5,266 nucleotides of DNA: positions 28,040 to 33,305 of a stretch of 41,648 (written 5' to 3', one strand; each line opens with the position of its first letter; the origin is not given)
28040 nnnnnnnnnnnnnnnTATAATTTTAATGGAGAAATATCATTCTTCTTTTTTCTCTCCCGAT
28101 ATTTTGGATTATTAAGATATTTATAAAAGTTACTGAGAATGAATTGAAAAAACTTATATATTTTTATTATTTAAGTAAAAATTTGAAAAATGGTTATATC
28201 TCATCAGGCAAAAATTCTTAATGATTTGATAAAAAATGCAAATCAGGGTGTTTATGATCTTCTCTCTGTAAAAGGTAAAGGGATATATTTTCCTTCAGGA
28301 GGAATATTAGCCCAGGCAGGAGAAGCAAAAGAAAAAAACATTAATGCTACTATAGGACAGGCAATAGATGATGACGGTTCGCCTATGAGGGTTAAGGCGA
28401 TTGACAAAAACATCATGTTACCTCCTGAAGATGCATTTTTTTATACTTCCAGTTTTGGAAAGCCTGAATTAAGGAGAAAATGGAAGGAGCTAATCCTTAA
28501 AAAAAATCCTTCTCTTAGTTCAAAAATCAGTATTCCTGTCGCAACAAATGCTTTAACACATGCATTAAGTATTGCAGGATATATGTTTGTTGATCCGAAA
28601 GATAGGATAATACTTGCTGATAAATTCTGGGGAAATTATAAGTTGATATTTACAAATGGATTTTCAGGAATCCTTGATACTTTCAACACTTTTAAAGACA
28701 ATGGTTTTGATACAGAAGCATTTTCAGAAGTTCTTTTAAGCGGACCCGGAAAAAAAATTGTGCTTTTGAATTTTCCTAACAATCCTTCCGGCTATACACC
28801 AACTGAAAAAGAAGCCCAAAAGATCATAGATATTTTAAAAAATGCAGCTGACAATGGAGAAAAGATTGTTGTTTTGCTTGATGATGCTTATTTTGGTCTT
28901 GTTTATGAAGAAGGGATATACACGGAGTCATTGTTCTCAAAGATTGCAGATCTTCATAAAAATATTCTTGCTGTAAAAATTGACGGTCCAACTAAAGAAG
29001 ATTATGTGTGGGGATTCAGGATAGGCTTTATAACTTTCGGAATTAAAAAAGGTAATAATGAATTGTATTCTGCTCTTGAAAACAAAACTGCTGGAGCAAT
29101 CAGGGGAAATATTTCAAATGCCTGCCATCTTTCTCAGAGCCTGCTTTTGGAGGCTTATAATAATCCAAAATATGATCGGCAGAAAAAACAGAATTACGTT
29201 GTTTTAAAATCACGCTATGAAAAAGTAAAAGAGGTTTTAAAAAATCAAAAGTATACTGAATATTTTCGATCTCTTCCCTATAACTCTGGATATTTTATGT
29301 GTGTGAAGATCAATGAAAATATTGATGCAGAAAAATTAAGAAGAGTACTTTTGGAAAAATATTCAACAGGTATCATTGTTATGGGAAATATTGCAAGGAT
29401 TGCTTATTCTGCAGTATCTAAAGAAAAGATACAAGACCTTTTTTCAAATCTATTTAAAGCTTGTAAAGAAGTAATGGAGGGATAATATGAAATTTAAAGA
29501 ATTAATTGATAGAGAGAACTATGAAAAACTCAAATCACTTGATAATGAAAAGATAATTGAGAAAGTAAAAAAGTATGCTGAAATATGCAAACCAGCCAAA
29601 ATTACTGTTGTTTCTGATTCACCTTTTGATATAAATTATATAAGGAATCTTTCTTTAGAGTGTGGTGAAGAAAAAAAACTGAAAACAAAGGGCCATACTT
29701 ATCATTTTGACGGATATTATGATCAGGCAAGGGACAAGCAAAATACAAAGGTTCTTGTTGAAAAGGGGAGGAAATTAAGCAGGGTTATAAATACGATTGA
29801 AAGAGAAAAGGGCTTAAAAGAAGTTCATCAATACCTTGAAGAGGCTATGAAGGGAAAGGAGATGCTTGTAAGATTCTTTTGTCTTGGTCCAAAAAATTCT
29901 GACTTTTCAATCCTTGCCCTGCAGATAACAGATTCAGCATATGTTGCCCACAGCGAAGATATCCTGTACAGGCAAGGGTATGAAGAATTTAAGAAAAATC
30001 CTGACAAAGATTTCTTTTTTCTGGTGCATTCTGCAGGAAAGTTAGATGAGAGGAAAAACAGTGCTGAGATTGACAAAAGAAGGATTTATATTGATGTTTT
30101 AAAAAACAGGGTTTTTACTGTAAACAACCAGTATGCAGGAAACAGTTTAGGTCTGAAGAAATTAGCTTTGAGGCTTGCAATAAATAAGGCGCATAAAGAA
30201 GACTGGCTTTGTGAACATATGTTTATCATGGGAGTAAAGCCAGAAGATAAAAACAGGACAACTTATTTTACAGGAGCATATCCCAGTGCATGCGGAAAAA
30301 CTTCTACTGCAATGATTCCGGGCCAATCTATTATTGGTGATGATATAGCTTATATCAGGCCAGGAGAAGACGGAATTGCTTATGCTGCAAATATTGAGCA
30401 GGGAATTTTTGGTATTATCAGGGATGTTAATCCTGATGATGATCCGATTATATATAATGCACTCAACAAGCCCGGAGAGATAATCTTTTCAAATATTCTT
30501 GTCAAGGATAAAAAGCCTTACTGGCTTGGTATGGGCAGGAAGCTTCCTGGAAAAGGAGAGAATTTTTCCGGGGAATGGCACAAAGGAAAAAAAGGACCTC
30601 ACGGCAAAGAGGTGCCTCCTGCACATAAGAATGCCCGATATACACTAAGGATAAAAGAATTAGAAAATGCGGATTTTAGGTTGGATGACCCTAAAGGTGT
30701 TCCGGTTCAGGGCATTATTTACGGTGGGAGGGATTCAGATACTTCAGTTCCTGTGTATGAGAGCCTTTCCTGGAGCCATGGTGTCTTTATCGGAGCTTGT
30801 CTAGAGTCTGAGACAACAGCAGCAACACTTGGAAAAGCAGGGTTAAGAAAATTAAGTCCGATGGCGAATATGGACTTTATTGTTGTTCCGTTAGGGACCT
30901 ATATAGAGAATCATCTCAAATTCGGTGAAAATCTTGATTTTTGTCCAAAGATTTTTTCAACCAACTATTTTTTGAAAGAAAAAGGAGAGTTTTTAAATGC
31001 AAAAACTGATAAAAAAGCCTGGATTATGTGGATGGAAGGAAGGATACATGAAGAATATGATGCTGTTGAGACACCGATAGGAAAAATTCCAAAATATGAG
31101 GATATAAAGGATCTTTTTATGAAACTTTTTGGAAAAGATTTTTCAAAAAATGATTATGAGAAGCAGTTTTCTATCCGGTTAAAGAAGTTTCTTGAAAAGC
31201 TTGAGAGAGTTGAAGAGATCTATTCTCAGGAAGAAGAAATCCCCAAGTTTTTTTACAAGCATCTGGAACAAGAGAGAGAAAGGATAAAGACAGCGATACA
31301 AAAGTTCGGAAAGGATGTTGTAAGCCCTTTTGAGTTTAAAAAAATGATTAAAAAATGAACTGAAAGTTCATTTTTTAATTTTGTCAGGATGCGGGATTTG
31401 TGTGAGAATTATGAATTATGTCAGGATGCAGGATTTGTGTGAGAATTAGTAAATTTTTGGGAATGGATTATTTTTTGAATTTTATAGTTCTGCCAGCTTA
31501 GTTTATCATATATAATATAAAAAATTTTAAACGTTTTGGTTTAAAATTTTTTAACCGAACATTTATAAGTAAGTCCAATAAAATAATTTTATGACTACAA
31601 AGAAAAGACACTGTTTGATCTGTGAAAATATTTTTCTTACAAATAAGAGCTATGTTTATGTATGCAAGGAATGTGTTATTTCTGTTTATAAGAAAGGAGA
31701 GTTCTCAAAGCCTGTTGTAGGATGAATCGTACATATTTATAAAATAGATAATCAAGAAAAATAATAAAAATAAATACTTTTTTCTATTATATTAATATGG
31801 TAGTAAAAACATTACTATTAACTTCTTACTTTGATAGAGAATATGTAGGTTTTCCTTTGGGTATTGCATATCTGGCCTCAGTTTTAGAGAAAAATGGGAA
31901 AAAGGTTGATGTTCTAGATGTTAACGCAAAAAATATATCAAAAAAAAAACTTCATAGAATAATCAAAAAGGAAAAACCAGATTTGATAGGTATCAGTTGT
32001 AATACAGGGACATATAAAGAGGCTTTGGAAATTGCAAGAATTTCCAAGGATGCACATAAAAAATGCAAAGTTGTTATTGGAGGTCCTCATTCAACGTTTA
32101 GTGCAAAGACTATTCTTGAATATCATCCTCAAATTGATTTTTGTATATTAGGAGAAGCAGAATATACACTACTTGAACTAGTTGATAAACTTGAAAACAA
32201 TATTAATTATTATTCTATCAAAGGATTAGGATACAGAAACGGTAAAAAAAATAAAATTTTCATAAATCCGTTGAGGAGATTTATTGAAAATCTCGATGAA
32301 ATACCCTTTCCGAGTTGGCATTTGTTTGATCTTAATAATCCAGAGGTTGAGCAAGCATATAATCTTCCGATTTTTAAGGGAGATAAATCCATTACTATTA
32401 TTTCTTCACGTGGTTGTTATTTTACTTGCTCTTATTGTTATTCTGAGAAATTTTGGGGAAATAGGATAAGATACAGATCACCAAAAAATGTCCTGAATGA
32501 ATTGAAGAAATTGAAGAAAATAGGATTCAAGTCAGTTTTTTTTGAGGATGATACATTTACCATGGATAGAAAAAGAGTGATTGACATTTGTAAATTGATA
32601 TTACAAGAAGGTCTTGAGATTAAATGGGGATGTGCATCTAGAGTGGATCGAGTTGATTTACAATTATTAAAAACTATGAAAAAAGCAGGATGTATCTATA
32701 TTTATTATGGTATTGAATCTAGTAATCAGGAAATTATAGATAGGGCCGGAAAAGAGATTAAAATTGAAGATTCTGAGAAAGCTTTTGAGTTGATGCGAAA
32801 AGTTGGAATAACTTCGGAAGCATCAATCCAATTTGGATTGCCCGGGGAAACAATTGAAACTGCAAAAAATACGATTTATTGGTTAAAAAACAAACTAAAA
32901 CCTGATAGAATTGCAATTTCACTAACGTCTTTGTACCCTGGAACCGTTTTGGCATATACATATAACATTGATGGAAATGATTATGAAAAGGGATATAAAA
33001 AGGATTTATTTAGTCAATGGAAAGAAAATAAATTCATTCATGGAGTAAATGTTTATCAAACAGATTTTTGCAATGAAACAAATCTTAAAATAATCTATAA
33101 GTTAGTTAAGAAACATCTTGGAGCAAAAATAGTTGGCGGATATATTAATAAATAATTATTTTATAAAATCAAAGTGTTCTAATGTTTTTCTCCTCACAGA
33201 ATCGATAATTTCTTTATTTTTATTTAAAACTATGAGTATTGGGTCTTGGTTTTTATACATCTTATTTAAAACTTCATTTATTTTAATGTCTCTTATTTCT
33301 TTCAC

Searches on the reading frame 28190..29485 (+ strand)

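Call 16: search_protein_families(library=pfam, proteins=[window:28190-29485:+])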
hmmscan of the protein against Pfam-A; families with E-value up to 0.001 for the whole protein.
window:28190-29485:+ (431 aa): 1 family
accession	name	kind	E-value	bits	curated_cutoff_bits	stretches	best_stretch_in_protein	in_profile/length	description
PF00155.27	Aminotran_1_2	-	6.9e-23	81.9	19.7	1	71-418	23-358/361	Aminotransferase class I and II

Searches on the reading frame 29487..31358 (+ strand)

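Call 16: search_protein_families(library=pfam, proteins=[window:29487-31358:+])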
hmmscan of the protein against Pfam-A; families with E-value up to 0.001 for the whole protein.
window:29487-31358:+ (623 aa): 3 families
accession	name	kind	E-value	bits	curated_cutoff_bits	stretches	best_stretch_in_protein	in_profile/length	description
PF00821.23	PEPCK_GTP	-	3.8e-110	368.5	23.8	1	240-599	1-357/357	Phosphoenolpyruvate carboxykinase C-terminal P-loop domain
PF17297.7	PEPCK_N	-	3.6e-59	200.5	23.8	1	27-235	3-217/218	Phosphoenolpyruvate carboxykinase N-terminal domain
PF01293.25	PEPCK_ATP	-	4.2e-08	32.8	26.5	1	107-342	68-287/465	Phosphoenolpyruvate carboxykinase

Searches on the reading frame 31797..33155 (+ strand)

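Call 16: search_protein_families(library=pfam, proteins=[window:31797-33155:+])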
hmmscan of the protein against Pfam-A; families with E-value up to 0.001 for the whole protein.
window:31797-33155:+ (452 aa): 2 families
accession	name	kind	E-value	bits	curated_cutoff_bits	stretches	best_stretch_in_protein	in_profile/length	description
PF02310.24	B12-binding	-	1.2e-27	96.6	32.1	1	15-128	9-120/121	B12 binding domain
PF04055.27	Radical_SAM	-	4.7e-25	89.1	29.5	1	201-360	1-163/166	Radical SAM superfamily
